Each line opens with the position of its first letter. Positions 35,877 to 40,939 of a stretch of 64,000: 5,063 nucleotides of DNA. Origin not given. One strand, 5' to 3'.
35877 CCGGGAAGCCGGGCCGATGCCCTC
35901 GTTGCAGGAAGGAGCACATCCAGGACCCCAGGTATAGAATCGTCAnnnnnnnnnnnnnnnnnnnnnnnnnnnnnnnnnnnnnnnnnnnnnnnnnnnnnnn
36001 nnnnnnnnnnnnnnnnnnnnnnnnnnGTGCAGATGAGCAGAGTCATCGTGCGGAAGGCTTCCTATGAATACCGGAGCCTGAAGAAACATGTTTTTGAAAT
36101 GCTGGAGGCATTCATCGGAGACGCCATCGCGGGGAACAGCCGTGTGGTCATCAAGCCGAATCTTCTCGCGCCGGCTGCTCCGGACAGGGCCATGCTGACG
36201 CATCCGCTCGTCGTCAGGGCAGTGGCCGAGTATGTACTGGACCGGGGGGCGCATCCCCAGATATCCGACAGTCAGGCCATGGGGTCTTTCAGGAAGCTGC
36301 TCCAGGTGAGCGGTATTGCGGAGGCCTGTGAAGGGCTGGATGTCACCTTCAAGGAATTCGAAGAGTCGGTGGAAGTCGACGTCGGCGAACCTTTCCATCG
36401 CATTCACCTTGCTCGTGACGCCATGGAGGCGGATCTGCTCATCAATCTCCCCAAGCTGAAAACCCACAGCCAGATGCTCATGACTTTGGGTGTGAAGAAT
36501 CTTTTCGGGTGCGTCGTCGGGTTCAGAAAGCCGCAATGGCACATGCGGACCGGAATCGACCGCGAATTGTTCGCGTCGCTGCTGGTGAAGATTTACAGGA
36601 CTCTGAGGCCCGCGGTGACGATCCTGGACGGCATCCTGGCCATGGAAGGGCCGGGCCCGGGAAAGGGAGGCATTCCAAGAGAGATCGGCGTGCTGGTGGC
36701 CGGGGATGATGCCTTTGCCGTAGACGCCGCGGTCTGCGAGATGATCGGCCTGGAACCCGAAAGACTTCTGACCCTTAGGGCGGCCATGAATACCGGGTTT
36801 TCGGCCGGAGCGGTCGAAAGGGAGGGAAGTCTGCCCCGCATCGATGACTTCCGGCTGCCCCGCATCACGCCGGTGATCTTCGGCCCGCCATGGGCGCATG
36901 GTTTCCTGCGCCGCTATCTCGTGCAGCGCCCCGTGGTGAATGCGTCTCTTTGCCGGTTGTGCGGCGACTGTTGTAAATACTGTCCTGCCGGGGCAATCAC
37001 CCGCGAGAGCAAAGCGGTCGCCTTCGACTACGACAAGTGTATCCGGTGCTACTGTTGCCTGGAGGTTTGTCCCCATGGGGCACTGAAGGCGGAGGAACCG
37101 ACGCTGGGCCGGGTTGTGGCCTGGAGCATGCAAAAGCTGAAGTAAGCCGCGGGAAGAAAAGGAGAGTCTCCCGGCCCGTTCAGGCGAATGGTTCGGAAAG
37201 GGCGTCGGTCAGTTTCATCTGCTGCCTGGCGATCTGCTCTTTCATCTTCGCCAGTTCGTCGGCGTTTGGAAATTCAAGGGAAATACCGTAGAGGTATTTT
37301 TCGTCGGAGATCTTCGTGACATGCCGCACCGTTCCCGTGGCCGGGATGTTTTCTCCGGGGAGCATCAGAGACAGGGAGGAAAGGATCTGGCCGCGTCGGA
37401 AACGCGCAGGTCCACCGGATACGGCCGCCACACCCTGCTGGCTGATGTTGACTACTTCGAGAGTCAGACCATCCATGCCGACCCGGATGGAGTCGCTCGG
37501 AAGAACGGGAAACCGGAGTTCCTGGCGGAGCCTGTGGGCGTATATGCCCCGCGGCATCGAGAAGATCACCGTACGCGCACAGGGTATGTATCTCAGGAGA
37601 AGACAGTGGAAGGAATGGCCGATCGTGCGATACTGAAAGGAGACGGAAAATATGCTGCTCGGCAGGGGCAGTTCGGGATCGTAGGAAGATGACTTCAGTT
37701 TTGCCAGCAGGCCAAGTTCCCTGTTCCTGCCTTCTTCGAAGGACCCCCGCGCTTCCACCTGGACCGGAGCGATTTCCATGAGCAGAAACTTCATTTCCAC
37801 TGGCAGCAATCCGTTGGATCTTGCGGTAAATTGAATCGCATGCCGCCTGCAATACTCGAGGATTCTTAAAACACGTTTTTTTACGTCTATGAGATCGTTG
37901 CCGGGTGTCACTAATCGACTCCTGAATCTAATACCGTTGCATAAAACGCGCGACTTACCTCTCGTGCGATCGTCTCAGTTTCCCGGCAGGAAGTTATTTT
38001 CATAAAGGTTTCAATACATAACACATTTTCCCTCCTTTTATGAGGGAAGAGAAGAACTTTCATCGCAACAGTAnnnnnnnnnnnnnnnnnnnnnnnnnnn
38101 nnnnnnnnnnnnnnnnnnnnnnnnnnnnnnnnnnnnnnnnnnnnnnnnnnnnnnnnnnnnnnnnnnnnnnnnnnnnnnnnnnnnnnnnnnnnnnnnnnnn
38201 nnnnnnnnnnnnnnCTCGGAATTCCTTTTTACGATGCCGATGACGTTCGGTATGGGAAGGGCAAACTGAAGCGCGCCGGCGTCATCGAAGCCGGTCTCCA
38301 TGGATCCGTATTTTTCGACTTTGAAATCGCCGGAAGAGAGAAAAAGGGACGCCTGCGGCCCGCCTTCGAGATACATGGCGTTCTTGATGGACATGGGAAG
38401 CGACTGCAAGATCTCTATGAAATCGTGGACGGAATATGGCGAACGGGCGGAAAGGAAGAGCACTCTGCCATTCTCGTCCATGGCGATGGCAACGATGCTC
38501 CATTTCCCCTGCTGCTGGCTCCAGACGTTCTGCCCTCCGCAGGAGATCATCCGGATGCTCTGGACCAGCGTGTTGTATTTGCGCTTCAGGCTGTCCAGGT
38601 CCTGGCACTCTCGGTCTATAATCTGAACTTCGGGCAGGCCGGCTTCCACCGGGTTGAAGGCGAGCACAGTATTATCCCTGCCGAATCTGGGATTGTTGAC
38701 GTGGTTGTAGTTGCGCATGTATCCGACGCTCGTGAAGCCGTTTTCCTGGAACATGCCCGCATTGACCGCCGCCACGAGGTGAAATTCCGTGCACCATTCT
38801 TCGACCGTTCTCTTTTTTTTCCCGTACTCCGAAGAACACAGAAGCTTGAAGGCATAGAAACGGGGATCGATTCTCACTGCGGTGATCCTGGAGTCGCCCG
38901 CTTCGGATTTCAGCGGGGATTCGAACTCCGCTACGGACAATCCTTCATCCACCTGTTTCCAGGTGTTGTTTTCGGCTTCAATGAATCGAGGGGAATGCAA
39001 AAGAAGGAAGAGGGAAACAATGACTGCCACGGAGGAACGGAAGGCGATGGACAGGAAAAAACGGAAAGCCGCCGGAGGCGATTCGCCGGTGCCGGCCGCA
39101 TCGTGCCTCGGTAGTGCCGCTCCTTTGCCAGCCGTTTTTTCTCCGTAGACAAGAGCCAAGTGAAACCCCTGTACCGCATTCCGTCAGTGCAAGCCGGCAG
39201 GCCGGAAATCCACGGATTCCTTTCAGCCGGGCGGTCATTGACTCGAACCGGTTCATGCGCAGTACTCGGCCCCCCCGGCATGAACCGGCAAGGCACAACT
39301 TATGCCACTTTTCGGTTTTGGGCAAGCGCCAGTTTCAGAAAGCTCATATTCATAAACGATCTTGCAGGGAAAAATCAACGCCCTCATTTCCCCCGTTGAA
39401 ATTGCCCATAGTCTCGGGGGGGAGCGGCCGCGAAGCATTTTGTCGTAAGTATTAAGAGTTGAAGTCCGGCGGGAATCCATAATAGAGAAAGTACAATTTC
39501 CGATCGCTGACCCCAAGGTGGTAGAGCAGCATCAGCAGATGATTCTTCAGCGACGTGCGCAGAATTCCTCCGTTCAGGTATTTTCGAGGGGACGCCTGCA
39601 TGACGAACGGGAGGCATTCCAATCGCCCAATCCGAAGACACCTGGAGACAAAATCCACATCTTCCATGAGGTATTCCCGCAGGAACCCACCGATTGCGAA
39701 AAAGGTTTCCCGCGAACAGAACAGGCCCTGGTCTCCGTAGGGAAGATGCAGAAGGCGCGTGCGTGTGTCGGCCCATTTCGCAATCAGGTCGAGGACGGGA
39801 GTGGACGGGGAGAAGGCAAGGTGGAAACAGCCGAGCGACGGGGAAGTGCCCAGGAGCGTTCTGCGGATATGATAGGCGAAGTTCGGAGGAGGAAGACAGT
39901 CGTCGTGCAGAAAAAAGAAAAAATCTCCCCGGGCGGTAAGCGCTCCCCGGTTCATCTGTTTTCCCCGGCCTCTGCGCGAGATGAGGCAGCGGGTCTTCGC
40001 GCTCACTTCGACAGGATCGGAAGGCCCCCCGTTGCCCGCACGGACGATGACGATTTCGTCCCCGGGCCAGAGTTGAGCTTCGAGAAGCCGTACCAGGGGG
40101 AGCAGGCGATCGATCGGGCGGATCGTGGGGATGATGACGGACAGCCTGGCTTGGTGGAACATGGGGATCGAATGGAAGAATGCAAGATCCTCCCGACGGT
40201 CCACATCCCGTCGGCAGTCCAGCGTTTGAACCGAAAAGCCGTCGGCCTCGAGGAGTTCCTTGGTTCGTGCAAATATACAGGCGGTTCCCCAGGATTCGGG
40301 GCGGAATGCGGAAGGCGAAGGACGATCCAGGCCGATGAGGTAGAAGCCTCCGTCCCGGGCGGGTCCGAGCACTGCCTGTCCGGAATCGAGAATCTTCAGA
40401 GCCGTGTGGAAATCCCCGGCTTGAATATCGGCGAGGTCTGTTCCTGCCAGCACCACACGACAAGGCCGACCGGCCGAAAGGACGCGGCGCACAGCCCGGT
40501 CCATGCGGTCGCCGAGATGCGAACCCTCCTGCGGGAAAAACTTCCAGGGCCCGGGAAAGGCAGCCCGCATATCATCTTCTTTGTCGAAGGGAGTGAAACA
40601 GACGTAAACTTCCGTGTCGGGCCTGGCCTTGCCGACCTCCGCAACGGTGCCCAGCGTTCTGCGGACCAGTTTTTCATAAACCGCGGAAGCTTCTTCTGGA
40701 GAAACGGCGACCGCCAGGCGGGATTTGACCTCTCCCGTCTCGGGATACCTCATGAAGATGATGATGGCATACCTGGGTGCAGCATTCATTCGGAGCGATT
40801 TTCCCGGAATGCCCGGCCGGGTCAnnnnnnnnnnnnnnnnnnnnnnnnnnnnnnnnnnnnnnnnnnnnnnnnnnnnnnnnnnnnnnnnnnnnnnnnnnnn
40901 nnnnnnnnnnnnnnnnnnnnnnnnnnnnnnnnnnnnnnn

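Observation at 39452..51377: Candidate undescribed envelope machine: FtsX permease, ABC ATPase, giant M28-like/MacB-like fusion, two OPT-like membrane proteins and a fused transferase in one operon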

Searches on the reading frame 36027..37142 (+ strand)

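Call 8: search_protein_families(library=pfam, proteins=[window:36027-37142:+], max_evalue=0.001)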
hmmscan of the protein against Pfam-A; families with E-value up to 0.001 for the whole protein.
window:36027-37142:+ (372 aa): 10 families
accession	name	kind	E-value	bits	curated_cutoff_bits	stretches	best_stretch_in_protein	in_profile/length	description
PF04015.17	DUF362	-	4.7e-55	187.2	24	1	40-238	1-200/200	Domain of unknown function (DUF362)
PF12837.12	Fer4_6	-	2.9e-10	40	25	2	331-353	2-24/24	4Fe-4S binding domain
PF00037.32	Fer4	-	3e-09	36.8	21.1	1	332-354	2-24/24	4Fe-4S binding domain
PF13237.11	Fer4_10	-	3.6e-07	30.4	25.5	1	302-349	2-53/53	4Fe-4S dicluster domain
PF12838.12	Fer4_7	-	1.1e-06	29.4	27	1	309-352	2-52/52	4Fe-4S dicluster domain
PF13484.11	Fer4_16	-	5.7e-06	27.5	30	0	337-357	1-21/66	4Fe-4S double cluster binding domain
PF12797.12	Fer4_2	-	1.6e-05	25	24.5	1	330-349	2-21/22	4Fe-4S binding domain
PF13187.11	Fer4_9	-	2.3e-05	24.8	27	1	309-352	2-51/52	4Fe-4S dicluster domain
PF13183.11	Fer4_8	-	8.5e-05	23.5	27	0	336-356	3-24/68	4Fe-4S dicluster domain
PF14697.11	Fer4_21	-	0.00069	20.1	35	0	304-351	3-55/59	4Fe-4S dicluster domain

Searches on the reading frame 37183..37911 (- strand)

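Call 8: search_protein_families(library=pfam, proteins=[window:37183-37911:-], max_evalue=0.001)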
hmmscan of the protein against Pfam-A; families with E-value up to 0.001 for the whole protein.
window:37183-37911:- (243 aa): 1 family
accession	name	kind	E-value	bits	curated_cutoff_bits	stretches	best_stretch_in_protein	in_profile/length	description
PF07238.19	PilZ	-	3.3e-07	31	22.5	1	128-221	2-92/102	PilZ domain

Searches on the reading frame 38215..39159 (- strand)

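Call 8: search_protein_families(library=pfam, proteins=[window:38215-39159:-], max_evalue=0.001)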
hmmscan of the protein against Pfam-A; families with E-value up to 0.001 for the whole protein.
window:38215-39159:- (315 aa): 1 family
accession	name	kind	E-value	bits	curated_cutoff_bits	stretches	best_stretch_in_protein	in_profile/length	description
PF09992.14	NAGPA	-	2.8e-15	57.4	25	1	128-309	3-168/169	Phosphodiester glycosidase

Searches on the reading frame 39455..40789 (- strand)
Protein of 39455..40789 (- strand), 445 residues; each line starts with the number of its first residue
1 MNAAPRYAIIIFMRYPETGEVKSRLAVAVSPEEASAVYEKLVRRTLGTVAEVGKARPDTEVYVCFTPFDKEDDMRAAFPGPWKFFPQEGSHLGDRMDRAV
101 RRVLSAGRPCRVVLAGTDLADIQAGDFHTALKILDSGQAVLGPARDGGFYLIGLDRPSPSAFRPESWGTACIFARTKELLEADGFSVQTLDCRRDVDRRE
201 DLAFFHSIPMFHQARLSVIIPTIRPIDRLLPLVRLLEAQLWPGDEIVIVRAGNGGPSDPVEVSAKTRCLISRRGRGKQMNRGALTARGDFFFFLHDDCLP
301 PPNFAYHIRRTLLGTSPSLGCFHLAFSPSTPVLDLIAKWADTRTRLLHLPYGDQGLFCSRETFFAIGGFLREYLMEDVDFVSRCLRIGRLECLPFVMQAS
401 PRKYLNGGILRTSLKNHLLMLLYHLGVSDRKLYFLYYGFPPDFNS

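Call 5: search_protein_families(library=pfam, proteins=[window:39455-40789:-], max_evalue=0.01)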
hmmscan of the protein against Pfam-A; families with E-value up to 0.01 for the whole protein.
window:39455-40789:- (445 aa): 2 families
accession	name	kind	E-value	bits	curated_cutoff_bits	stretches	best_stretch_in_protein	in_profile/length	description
PF09837.15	DUF2064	-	2.3e-28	98.9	25.8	1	54-169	6-120/120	Uncharacterized protein conserved in bacteria (DUF2064)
PF00535.33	Glycos_transf_2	-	5.4e-07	30.1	23.3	1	217-305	1-96/168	Glycosyl transferase family 2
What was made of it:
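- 39452..40789 (-): F: DUF2064-like + GT2 fusion (445 aa). It is a lineage-specific downstream neighbour, possibly co-transcribed, and not part of the conserved core. Pfam DUF2064 E 2.3e-28 and GT2 E 5.4e-7 (call 5).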

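Call 6: search_protein_families(library=ncbifam, proteins=[window:39455-40789:-], max_evalue=0.01)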
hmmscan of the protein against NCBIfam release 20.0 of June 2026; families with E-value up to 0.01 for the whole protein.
window:39455-40789:- (445 aa): 6 families
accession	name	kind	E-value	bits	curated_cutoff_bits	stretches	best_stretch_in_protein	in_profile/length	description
TIGR04283.1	glyco_like_mftF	equivalog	4.9e-51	173.4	182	1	216-436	1-221/221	TIGR04283 family arsenosugar biosynthesis glycosyltransferase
TIGR04282.1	glyco_like_cofC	hypoth_equivalog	1.3e-48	165.2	134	1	9-202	1-189/189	TIGR04282 family arsenosugar biosynthesis glycosyltransferase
TIGR03552.1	F420_cofC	equivalog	9.5e-11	41.7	105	1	19-203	10-185/196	2-phospho-L-lactate guanylyltransferase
TIGR03965.1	mycofact_glyco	equivalog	1.6e-05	23.9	280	1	213-302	73-169/467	mycofactocin biosynthesis glycosyltransferase MftF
NF041875.1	EPS_EpsD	equivalog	2.1e-05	24.1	370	1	216-307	1-100/325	exopolysaccharide biosynthesis glycosyltransferase EpsD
NF050819.1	PolSacchBiosHfsG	equivalog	0.006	15.8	500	0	213-303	11-107/302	polysaccharide biosynthesis protein HfsG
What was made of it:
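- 39452..40789 (-): TIGR04283 scores 173 against 182 (call 6).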

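Call 78: search_protein_families(library=padloc, proteins=[window:39455-40789:-], max_evalue=0.001)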
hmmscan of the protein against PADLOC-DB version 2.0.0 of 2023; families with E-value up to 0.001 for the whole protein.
window:39455-40789:- (445 aa): 0 families
